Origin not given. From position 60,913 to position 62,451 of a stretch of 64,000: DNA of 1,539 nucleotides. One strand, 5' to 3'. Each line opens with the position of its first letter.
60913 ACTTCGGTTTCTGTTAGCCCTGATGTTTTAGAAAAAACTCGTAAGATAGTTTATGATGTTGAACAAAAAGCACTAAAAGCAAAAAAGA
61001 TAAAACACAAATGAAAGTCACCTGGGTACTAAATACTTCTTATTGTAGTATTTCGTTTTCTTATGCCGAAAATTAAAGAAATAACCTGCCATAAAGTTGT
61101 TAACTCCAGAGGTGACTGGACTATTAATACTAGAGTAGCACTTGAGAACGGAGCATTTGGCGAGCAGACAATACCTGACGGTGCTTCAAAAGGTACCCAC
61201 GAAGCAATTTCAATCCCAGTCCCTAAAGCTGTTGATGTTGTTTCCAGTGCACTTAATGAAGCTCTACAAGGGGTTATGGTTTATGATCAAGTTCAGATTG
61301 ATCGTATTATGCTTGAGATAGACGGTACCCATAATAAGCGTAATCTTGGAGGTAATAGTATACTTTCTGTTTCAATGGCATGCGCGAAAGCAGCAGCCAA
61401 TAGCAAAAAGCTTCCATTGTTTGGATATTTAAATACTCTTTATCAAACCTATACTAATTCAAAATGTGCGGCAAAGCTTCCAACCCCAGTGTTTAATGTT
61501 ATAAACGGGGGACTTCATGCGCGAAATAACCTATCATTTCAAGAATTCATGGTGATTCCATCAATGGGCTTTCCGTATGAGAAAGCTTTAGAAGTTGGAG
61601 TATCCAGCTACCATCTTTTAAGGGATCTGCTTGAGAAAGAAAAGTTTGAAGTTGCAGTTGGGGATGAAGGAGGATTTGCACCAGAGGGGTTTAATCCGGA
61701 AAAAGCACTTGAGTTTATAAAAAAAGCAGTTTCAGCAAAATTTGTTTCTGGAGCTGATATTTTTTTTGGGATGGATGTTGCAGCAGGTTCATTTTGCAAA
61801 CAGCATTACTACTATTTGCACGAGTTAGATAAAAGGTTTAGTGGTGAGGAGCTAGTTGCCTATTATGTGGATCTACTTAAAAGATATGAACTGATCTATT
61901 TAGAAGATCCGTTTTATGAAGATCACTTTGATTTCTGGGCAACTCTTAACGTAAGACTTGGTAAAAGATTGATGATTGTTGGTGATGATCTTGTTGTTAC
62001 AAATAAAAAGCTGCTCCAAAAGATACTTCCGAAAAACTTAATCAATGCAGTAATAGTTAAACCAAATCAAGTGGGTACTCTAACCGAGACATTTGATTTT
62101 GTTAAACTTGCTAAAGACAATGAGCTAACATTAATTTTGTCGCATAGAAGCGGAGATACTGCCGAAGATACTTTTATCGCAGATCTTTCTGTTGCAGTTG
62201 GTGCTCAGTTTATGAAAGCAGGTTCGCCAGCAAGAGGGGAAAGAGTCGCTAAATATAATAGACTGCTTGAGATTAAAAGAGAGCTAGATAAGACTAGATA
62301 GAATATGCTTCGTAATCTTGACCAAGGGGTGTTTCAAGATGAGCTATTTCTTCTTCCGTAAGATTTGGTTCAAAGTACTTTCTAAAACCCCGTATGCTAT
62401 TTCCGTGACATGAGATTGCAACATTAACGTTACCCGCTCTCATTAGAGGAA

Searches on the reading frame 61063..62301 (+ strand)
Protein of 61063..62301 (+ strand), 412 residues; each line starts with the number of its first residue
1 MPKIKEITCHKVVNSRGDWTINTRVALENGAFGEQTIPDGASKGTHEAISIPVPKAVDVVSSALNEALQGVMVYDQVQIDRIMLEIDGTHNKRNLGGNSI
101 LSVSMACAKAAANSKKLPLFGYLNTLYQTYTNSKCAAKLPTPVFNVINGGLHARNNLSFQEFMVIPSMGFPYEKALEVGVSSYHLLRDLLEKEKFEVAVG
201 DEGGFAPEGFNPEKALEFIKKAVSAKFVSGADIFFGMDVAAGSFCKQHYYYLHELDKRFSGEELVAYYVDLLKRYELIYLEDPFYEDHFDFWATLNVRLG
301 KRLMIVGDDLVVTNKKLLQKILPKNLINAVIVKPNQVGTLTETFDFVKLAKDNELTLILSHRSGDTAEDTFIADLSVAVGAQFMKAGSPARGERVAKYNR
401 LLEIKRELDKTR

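Call 57: search_protein_families(library=ncbifam, max_evalue=1e-10, proteins=[window:61063-62301:+])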
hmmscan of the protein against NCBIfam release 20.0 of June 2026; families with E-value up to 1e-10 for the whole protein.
window:61063-62301:+ (412 aa): 2 families
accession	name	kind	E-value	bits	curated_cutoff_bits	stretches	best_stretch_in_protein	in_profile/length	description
TIGR01060.2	eno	equivalog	1.4e-129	432.5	300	1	4-410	1-412/425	phosphopyruvate hydratase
NF006223.0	PRK08350.1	equivalog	4.4e-20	72.2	624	1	4-129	4-125/341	hypothetical protein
